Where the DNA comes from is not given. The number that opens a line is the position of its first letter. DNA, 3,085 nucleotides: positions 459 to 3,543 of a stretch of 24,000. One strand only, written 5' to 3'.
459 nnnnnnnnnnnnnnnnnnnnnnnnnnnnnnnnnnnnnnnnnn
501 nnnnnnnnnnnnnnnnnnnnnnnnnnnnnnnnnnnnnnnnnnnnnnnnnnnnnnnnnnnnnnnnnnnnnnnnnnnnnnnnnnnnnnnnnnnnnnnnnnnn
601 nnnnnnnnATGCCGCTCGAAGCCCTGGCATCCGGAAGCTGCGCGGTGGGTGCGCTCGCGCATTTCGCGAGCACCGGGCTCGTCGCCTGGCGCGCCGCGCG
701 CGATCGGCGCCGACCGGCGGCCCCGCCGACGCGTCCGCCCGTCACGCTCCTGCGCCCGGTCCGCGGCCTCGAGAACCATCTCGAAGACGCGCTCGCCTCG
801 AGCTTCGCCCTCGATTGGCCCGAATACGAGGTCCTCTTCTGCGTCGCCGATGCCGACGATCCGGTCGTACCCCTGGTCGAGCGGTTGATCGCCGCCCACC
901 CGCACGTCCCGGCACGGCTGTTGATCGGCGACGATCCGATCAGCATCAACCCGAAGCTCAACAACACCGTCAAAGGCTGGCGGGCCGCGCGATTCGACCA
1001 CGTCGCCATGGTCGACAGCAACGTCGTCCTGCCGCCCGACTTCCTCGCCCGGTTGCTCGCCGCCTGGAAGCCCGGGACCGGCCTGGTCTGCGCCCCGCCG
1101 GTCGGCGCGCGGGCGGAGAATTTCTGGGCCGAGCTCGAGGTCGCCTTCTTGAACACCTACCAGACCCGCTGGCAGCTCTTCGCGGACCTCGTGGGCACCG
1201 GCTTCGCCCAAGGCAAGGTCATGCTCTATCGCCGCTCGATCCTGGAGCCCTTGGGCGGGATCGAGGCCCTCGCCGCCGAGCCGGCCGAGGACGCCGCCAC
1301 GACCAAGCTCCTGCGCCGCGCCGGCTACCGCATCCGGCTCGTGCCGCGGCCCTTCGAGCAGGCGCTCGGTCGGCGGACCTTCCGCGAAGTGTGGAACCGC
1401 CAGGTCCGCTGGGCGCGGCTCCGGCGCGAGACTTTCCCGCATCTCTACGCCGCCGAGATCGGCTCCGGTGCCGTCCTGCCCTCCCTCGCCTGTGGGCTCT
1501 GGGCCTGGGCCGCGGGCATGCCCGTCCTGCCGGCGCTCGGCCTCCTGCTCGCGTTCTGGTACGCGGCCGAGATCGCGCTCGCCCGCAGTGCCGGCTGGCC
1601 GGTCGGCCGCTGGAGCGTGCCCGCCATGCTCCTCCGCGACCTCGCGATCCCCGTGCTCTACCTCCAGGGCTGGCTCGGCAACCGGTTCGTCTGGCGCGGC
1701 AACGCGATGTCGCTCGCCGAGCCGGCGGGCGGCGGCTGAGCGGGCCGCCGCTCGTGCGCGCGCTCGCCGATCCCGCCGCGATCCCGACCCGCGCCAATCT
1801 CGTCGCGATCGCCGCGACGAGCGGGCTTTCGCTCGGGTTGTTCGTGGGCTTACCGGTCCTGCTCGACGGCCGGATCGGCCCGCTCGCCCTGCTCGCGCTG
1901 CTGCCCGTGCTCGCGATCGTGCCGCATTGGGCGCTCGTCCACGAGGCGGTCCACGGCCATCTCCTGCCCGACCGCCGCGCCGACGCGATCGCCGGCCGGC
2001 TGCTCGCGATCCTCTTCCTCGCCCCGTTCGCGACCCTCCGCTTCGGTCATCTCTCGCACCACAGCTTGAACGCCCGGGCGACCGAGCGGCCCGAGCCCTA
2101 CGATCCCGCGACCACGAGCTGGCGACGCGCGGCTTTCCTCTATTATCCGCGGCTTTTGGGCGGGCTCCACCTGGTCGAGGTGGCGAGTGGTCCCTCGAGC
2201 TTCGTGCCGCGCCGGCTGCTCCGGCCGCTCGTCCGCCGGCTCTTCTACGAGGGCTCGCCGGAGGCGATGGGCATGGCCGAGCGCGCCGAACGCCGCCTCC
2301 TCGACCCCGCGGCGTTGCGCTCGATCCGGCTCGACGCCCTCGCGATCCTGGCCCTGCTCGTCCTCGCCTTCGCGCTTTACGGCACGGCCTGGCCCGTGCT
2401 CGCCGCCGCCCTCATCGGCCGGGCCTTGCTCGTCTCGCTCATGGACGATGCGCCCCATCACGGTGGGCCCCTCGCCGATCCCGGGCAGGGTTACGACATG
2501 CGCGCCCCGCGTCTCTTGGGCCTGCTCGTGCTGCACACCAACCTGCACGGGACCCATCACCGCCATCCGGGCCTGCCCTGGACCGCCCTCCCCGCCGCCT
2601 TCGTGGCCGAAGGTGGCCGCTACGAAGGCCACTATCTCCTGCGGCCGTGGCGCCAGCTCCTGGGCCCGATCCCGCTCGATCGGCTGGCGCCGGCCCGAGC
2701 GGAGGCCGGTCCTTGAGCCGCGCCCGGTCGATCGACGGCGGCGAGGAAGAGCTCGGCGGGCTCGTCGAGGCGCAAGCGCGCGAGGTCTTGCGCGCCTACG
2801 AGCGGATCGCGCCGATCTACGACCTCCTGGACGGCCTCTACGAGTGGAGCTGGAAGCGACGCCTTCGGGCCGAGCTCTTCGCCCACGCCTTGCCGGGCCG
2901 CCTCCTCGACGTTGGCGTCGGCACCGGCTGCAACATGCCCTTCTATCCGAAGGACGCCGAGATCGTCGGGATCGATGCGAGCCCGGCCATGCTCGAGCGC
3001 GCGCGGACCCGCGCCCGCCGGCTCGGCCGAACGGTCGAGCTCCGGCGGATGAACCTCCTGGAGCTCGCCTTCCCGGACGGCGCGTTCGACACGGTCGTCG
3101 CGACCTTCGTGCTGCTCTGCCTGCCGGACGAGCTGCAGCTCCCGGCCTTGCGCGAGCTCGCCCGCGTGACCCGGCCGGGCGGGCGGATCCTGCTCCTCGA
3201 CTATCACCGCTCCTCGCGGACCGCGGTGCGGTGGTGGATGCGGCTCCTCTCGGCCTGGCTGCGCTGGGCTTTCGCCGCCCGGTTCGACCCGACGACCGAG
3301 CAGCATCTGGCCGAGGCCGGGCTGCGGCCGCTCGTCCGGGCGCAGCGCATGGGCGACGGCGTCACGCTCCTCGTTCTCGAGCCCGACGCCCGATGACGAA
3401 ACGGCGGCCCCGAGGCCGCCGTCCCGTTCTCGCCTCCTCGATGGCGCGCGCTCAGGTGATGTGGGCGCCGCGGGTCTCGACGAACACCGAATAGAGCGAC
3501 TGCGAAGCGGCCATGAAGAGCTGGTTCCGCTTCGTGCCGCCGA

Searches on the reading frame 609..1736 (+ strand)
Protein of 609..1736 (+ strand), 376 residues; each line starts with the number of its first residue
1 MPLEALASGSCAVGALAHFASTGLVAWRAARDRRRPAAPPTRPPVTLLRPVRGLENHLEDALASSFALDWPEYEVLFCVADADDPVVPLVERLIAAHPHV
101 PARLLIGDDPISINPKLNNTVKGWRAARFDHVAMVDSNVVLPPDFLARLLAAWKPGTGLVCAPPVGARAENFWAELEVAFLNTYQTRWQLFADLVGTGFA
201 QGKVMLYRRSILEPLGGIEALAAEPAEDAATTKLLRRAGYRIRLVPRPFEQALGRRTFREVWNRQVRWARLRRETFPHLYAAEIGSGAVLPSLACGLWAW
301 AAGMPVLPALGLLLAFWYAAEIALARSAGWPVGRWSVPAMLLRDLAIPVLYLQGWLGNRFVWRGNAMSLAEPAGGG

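Call 12: search_protein_families(library=pfam, proteins=[window:609-1736:+])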
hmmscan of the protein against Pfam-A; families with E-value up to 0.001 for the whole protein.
window:609-1736:+ (376 aa): 4 families
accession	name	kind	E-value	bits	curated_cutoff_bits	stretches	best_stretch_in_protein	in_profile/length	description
PF13506.12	Glyco_transf_21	-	7.8e-54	182.2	21.7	1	98-270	1-174/174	Glycosyl transferase family 21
PF13641.12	Glyco_tranf_2_3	-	1.2e-20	74.9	27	1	55-269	13-228/230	Glycosyltransferase like family 2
PF13632.12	Glyco_trans_2_3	-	1.2e-15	58.3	27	1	131-317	1-195/198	Glycosyl transferase family group 2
PF00535.33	Glycos_transf_2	-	1.6e-05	25.3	23.3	1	117-214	67-166/168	Glycosyl transferase family 2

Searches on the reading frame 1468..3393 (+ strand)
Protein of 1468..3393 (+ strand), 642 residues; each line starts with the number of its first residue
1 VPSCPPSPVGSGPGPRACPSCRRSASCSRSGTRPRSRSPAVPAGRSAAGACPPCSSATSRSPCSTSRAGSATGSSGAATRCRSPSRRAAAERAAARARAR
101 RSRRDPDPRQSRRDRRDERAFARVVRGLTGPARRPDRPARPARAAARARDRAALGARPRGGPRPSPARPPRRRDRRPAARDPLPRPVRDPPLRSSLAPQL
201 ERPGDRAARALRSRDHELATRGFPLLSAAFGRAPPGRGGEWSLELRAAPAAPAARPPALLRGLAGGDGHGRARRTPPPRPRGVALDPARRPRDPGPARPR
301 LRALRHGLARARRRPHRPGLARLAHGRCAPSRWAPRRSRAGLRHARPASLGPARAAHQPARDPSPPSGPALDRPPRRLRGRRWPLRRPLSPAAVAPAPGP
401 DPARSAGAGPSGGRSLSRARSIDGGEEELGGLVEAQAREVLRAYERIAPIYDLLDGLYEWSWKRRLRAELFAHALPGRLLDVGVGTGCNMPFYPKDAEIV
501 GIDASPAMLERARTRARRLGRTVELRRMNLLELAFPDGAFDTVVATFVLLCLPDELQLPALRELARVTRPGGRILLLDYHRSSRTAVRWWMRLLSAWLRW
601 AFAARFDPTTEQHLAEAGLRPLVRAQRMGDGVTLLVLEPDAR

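Call 12: search_protein_families(library=pfam, proteins=[window:1468-3393:+])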
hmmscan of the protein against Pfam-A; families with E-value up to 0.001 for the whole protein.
window:1468-3393:+ (642 aa): 6 families
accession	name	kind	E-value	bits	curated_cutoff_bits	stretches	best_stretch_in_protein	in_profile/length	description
PF13649.12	Methyltransf_25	-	1.8e-19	70.6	27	1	480-572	2-97/97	Methyltransferase domain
PF08241.18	Methyltransf_11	-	4e-19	69.5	21.2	1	480-575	1-94/95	Methyltransferase domain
PF08242.18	Methyltransf_12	-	3.1e-14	53.9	30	1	480-574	1-98/98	Methyltransferase domain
PF13847.12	Methyltransf_31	-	8.7e-13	48.6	27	1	478-580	6-113/145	Methyltransferase domain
PF01209.24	Ubie_methyltran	-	3.4e-12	46.7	20.1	1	439-583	8-158/233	ubiE/COQ5 methyltransferase family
PF13489.12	Methyltransf_23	-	2.4e-11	44.1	27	1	465-593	11-136/164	Methyltransferase domain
